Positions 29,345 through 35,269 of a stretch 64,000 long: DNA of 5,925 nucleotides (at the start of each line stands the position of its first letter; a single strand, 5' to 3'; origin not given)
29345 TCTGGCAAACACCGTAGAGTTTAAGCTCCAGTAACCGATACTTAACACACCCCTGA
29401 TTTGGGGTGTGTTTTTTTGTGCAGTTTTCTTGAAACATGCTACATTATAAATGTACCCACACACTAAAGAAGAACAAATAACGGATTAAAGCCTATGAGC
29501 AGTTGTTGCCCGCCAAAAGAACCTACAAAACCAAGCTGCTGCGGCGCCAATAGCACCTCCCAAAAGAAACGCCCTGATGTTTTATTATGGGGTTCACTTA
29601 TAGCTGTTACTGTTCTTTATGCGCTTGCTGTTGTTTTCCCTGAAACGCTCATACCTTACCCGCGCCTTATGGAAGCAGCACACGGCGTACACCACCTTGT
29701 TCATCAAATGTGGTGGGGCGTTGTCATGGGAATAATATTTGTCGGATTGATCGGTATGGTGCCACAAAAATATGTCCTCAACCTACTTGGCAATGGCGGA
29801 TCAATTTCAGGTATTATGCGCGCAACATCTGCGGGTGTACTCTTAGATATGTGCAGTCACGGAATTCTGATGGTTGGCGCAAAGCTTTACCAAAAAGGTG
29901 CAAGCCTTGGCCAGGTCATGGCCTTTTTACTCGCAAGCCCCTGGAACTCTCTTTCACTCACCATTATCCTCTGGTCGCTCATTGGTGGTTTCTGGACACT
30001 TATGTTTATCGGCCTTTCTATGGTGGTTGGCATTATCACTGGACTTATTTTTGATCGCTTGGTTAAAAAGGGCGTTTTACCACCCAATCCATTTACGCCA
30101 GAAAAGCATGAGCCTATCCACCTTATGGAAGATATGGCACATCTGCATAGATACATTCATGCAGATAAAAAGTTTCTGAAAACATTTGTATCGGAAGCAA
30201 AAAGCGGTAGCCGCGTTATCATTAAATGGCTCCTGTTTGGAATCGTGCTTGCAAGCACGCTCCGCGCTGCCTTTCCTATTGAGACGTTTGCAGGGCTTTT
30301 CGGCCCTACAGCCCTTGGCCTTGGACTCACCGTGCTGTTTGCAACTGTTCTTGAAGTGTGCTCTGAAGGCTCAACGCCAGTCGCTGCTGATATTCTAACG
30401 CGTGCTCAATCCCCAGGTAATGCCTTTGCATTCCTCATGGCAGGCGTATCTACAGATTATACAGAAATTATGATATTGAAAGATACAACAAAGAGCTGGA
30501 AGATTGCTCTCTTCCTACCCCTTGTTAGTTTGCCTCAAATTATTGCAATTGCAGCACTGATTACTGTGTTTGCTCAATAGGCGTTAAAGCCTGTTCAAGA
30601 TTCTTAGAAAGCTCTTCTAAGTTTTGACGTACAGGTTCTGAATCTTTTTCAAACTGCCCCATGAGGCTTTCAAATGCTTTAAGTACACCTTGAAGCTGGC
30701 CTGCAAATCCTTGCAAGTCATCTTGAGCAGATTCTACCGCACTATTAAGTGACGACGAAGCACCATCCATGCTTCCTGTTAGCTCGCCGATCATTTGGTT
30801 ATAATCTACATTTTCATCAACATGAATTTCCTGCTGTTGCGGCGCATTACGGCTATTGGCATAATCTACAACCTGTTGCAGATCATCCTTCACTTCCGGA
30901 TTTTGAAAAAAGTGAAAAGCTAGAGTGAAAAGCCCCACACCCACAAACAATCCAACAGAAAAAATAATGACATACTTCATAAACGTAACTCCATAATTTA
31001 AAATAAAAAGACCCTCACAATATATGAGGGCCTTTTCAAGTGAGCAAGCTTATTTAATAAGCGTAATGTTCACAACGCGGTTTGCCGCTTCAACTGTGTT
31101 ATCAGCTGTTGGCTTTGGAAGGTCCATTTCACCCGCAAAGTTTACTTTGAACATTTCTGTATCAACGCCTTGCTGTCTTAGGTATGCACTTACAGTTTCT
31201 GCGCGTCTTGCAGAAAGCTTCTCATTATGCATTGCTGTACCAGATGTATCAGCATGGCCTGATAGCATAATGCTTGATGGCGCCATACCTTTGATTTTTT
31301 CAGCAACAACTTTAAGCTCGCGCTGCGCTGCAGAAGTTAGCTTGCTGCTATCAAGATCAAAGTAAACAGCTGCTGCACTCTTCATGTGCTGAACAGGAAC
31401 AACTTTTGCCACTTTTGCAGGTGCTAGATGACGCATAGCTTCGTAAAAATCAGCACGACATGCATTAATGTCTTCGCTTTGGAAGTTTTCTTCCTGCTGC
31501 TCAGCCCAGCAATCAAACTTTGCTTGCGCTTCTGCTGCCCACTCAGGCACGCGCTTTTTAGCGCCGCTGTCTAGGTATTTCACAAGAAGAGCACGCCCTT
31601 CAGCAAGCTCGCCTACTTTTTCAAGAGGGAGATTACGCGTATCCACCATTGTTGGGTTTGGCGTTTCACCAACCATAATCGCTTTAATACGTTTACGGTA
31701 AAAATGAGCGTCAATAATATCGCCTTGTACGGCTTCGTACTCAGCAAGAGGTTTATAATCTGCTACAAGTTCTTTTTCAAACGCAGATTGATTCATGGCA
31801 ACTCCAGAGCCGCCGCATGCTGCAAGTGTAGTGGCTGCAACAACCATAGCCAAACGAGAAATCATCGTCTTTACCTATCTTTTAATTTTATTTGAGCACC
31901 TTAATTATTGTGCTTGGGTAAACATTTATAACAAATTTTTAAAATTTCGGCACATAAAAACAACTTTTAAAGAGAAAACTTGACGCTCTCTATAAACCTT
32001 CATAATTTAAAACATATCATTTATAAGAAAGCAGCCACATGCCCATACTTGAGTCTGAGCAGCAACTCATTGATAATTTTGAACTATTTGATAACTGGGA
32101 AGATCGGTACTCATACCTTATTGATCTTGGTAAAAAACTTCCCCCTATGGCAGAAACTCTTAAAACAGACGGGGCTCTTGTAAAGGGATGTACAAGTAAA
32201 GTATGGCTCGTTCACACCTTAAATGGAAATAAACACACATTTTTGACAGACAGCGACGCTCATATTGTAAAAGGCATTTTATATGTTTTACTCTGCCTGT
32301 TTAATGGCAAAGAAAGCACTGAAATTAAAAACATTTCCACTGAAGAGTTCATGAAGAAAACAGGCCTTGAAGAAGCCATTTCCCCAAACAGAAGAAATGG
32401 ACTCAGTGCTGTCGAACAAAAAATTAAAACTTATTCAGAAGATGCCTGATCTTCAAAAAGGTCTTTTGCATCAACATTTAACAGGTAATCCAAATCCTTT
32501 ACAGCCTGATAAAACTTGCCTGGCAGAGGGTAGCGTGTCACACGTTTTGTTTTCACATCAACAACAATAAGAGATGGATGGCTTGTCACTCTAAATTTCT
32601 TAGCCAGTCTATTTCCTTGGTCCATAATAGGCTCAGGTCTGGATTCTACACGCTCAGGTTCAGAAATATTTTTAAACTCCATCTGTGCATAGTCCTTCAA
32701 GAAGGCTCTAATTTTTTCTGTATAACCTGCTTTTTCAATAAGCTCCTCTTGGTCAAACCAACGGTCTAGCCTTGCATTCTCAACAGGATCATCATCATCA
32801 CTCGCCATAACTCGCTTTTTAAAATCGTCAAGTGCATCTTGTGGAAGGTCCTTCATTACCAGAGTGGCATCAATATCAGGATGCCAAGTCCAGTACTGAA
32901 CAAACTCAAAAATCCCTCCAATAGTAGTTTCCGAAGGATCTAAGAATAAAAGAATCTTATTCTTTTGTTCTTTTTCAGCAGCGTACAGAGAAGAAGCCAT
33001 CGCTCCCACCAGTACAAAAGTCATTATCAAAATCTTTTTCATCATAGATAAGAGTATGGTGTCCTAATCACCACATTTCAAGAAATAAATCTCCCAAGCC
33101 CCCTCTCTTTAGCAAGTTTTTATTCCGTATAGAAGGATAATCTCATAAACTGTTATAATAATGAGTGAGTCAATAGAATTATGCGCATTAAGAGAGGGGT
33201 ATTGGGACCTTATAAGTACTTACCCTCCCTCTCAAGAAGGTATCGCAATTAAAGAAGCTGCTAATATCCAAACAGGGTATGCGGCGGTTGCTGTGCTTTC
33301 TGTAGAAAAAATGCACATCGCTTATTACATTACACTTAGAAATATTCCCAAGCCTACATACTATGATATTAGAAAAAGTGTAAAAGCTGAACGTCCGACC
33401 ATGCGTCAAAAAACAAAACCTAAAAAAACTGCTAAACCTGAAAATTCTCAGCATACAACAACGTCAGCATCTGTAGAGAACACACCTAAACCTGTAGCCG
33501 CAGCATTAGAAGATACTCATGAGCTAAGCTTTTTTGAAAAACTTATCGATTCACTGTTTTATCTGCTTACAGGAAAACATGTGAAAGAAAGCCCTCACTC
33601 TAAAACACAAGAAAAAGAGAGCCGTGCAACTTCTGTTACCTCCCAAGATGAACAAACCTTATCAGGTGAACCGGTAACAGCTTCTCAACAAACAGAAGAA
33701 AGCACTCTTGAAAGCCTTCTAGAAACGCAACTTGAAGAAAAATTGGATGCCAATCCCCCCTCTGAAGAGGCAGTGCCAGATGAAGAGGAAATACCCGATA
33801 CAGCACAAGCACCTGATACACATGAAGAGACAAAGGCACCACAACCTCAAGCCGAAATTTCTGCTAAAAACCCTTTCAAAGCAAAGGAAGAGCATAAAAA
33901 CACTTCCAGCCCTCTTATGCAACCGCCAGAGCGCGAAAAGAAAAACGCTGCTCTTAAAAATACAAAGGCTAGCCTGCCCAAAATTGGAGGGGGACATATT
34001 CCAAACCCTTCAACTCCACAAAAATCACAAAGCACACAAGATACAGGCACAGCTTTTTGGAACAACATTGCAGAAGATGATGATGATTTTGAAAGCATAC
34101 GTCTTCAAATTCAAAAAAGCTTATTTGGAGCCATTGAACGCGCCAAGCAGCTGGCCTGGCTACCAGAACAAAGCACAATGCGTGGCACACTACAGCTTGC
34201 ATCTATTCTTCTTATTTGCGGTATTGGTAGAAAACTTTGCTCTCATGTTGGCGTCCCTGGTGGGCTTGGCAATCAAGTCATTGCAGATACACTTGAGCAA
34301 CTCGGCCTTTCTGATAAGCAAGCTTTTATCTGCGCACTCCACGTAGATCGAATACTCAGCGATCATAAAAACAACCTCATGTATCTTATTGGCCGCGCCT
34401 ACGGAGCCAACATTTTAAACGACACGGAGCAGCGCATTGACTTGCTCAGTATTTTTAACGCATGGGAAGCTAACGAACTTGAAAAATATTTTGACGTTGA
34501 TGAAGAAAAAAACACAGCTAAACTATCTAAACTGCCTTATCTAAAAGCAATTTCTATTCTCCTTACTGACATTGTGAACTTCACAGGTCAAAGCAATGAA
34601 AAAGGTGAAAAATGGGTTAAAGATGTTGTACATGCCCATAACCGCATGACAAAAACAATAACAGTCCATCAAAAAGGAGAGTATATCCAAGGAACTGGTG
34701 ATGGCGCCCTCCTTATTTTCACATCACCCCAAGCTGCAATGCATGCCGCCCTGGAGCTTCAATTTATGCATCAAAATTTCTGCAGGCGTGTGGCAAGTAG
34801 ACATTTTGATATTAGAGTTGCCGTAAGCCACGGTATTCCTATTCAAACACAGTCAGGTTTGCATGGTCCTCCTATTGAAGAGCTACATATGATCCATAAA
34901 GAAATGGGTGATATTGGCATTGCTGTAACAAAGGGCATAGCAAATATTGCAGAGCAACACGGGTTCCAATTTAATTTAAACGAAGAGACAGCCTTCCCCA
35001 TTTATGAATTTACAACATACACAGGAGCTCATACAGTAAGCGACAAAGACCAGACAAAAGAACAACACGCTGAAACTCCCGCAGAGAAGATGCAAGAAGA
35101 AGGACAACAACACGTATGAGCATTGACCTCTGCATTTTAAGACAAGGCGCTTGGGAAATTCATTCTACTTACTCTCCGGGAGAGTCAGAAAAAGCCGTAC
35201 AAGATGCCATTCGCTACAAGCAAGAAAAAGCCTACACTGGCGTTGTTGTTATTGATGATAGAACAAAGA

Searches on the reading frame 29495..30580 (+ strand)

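Call 82: search_protein_families(library=pfam, proteins=[window:29495-30580:+], max_evalue=0.001)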
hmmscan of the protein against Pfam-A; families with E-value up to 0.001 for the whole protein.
window:29495-30580:+ (361 aa): 1 family
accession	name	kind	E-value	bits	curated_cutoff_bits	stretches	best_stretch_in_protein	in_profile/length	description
PF03773.19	ArsP_1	-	1.1e-27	97.4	32.3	1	60-349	4-286/294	Predicted permease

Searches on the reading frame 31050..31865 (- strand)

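Call 82: search_protein_families(library=pfam, proteins=[window:31050-31865:-], max_evalue=0.001)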
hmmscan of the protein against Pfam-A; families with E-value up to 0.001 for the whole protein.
window:31050-31865:- (271 aa): 1 family
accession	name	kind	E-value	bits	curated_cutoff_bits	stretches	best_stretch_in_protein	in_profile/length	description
PF00691.25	OmpA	-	9.8e-18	64.8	27.2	1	168-263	1-98/98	OmpA family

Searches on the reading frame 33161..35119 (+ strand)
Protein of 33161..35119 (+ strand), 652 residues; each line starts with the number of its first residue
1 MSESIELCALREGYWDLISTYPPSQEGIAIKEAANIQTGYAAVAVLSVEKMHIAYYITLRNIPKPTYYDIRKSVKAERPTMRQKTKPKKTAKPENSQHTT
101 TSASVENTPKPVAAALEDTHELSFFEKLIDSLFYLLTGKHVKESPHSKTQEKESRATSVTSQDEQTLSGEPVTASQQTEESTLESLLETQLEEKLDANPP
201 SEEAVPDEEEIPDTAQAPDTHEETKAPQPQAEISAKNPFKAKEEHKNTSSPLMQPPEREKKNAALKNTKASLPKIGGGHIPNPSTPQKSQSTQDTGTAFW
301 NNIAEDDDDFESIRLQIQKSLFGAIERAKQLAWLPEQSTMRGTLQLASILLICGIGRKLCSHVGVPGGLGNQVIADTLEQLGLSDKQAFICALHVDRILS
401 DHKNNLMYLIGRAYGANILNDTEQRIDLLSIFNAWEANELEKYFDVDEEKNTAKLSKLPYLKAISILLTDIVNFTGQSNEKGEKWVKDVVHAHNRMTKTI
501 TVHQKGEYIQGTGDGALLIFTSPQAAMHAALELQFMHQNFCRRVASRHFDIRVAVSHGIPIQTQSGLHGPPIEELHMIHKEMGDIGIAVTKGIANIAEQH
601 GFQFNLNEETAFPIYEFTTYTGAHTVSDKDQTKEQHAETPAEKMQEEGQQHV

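Call 82: search_protein_families(library=pfam, proteins=[window:33161-35119:+], max_evalue=0.001)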
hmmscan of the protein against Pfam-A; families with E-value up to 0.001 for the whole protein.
window:33161-35119:+ (652 aa): 1 family
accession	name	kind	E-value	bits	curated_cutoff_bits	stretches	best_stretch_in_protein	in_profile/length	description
PF00211.25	Guanylate_cyc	-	6.2e-05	23.1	21.9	1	462-559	7-110/183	Adenylate and Guanylate cyclase catalytic domain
